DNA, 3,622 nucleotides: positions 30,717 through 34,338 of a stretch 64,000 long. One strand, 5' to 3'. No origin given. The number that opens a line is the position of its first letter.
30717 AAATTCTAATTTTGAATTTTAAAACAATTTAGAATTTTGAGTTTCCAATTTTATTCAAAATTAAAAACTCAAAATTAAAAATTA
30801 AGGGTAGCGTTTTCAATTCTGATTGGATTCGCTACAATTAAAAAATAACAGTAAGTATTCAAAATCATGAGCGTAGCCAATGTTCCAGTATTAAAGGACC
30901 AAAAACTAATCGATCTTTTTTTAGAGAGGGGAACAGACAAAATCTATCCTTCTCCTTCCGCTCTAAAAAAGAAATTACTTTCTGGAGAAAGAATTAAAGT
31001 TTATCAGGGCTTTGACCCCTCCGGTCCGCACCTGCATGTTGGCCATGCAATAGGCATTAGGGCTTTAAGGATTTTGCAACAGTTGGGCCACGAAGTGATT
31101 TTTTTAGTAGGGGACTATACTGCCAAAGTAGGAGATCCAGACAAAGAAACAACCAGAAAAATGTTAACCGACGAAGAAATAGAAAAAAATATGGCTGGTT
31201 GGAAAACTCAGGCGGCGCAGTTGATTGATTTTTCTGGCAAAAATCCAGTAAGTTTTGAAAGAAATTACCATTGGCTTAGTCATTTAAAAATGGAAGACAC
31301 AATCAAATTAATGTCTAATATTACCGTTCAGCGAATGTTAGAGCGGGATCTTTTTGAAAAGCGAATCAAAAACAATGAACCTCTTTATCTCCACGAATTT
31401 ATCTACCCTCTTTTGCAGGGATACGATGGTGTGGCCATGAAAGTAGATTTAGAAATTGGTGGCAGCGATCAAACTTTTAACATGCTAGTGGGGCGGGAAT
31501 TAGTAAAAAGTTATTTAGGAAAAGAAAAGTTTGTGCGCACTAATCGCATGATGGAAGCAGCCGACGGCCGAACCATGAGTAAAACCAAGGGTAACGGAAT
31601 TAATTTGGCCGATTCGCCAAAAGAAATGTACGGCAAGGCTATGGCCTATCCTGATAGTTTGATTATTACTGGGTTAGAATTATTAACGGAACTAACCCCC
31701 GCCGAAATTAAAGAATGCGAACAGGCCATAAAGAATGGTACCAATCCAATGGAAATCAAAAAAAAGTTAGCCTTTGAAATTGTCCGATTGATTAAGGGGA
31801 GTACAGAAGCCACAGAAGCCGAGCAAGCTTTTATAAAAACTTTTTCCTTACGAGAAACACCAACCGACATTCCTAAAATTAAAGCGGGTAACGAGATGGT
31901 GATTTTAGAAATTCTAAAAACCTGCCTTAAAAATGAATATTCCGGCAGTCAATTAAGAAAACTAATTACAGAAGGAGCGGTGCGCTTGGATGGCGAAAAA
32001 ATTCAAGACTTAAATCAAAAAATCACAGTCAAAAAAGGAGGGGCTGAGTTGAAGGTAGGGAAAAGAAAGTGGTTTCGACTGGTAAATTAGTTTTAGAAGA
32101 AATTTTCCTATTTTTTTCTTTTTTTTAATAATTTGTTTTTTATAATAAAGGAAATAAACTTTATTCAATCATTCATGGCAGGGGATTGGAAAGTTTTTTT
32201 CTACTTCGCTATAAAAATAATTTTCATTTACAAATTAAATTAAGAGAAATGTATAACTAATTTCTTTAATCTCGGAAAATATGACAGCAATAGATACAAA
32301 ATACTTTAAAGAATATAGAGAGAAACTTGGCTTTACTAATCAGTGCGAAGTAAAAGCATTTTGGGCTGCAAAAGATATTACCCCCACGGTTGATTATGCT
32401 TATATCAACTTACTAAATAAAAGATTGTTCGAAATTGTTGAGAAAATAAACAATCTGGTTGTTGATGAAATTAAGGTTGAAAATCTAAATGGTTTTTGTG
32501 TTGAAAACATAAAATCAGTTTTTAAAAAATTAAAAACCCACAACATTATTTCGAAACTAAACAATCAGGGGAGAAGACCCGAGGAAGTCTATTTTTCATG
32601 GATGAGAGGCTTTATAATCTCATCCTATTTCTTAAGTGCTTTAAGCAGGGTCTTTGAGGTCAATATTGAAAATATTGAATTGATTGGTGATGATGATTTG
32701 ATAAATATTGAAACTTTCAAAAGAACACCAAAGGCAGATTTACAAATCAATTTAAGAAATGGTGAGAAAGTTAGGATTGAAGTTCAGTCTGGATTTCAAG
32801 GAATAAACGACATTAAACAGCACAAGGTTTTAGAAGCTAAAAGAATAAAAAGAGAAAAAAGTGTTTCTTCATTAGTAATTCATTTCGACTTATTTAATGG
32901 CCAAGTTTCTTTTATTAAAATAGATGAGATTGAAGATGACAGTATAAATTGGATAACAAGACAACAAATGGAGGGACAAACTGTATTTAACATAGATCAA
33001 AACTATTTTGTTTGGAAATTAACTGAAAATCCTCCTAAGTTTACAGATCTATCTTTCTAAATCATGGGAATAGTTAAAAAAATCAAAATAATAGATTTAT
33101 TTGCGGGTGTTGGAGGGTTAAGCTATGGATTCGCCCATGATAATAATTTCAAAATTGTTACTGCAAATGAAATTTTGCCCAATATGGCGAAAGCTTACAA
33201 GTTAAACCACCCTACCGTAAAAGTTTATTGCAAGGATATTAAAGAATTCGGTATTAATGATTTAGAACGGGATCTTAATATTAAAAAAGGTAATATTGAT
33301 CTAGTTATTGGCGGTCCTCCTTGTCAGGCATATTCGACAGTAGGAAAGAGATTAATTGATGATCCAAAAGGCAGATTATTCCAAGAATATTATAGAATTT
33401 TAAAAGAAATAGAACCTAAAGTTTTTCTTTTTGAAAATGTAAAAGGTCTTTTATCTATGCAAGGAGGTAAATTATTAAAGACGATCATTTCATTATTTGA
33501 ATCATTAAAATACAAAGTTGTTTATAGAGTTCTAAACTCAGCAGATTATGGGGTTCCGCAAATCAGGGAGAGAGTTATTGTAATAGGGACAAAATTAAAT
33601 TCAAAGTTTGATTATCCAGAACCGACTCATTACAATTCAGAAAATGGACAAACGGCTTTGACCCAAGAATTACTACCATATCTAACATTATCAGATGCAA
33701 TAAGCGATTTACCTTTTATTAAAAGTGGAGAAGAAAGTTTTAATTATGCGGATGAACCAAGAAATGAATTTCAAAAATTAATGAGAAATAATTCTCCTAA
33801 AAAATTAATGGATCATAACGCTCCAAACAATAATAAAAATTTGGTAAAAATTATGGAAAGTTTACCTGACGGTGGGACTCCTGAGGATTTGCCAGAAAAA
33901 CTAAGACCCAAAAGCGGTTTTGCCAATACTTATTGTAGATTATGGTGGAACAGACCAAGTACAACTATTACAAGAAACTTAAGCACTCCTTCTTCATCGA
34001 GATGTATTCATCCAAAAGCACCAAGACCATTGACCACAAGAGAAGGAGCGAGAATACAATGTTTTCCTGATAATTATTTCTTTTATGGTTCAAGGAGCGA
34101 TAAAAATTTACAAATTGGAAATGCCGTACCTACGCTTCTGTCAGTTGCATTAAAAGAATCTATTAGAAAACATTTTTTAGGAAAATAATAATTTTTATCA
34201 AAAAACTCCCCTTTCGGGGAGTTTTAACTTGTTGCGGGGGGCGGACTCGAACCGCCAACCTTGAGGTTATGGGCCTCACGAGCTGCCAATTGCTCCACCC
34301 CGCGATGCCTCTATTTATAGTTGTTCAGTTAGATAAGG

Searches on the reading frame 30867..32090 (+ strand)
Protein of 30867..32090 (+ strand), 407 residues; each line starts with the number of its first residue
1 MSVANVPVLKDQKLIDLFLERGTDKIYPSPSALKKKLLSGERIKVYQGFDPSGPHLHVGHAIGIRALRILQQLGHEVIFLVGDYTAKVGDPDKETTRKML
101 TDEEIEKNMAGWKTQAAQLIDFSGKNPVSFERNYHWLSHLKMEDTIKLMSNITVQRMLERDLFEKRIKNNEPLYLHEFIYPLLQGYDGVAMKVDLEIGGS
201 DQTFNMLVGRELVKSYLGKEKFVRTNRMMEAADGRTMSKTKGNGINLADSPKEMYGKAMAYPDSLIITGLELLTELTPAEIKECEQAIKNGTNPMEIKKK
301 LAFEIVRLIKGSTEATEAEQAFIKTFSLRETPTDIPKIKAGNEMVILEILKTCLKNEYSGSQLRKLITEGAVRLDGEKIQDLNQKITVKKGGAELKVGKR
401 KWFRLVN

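Call 36: find_encoding_contigs(protein=window:30867-32090:+, flank=10000, max_places=10)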
Protein window:30867-32090:+ (407 aa): 11 contigs read that carry it; 7 places shown.
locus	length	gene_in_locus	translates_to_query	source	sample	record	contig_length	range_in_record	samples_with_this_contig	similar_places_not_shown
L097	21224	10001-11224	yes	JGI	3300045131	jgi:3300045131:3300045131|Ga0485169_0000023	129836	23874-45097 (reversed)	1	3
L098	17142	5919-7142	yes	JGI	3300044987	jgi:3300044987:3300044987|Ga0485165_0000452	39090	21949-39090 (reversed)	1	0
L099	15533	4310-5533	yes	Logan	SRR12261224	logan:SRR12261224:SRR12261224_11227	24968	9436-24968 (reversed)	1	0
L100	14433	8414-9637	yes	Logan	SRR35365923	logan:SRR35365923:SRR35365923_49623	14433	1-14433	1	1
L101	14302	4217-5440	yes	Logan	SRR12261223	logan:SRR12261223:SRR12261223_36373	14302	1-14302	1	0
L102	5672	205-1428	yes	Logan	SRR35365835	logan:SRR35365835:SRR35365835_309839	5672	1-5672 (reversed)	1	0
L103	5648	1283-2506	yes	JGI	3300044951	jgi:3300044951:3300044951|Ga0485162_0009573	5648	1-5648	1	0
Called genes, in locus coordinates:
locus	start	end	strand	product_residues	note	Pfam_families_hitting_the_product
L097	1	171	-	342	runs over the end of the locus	PF04055:Radical_SAM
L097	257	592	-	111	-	-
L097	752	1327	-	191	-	PF00574:CLP_protease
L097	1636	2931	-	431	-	PF05697:Trigger_N, PF00254:FKBP_C, PF05698:Trigger_C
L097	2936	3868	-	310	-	PF01368:DHH, PF02833:DHHA2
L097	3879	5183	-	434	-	PF08529:NusA_N, PF00575:S1, PF13184:KH_NusA_1st, PF26594:KH_NusA_2nd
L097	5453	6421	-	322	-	PF03773:ArsP_1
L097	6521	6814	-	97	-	-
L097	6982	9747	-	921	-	PF00690:Cation_ATPase_N, PF00122:E1-E2_ATPase, PF13246:Cation_ATPase, PF00702:Hydrolase, PF00689:Cation_ATPase_C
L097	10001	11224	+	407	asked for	PF00579:tRNA-synt_1b, PF01479:S4 (faint), PF22421:SYY_C-terminal (faint)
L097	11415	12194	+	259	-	-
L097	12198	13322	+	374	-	PF00145:DNA_methylase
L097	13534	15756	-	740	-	PF02463:SMC_N, PF13175:AAA_15 (weak), PF13476:AAA_23, PF00005:ABC_tran (faint), PF13304:AAA_21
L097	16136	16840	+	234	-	PF00072:Response_reg, PF00486:Trans_reg_C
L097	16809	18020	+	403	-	PF02518:HATPase_c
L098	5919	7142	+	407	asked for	PF00579:tRNA-synt_1b, PF01479:S4 (faint), PF22421:SYY_C-terminal (faint)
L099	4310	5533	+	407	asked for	PF00579:tRNA-synt_1b, PF01479:S4 (faint), PF22421:SYY_C-terminal (faint)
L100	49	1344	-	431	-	PF05697:Trigger_N, PF00254:FKBP_C, PF05698:Trigger_C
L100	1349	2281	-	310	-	PF01368:DHH, PF02833:DHHA2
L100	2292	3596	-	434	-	PF08529:NusA_N, PF00575:S1, PF13184:KH_NusA_1st, PF26594:KH_NusA_2nd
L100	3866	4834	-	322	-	PF03773:ArsP_1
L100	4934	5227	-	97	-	-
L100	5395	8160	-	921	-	PF00690:Cation_ATPase_N, PF00122:E1-E2_ATPase, PF13246:Cation_ATPase, PF00702:Hydrolase, PF00689:Cation_ATPase_C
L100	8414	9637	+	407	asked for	PF00579:tRNA-synt_1b, PF01479:S4 (faint), PF22421:SYY_C-terminal (faint)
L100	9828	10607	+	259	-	-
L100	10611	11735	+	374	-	PF00145:DNA_methylase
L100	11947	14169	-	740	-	PF02463:SMC_N, PF13175:AAA_15 (weak), PF13476:AAA_23, PF00005:ABC_tran (faint), PF13304:AAA_21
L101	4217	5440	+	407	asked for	PF00579:tRNA-synt_1b, PF01479:S4 (faint), PF22421:SYY_C-terminal (faint)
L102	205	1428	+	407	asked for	PF00579:tRNA-synt_1b, PF01479:S4 (faint), PF22421:SYY_C-terminal (faint)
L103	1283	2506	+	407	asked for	PF00579:tRNA-synt_1b, PF01479:S4 (faint), PF22421:SYY_C-terminal (faint)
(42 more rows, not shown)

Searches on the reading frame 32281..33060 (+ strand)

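Call 13: search_protein_families(library=pfam, proteins=[window:32281-33060:+])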
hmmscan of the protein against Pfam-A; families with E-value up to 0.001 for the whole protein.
window:32281-33060:+ (259 aa): 1 family
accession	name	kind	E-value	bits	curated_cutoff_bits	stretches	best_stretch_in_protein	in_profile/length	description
PF17528.7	HdcB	-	0.00057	20.2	30.4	0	115-186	49-123/174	Histidine decarboxylase maturation protein HdcB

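Call 66: search_protein_families(library=ncbifam, proteins=[window:32281-33060:+], max_evalue=0.001)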
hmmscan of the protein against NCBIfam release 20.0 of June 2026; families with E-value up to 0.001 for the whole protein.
window:32281-33060:+ (259 aa): 0 families

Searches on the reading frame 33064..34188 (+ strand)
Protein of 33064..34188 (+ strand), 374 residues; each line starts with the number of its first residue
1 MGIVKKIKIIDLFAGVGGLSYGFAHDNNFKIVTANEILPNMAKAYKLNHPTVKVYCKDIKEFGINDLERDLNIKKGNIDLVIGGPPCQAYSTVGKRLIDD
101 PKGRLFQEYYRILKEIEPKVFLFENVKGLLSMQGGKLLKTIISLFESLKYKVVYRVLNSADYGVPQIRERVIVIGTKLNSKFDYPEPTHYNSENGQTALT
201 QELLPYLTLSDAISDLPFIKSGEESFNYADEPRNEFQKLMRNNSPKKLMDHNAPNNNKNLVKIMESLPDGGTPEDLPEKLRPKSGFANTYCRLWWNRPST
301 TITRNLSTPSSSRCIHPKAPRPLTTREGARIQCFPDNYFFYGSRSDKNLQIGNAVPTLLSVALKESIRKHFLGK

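Call 13: search_protein_families(library=pfam, proteins=[window:33064-34188:+])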
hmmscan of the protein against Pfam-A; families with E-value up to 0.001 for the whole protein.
window:33064-34188:+ (374 aa): 1 family
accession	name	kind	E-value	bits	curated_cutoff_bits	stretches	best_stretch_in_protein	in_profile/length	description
PF00145.23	DNA_methylase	-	7.6e-76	256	22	1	7-368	1-323/324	C-5 cytosine-specific DNA methylase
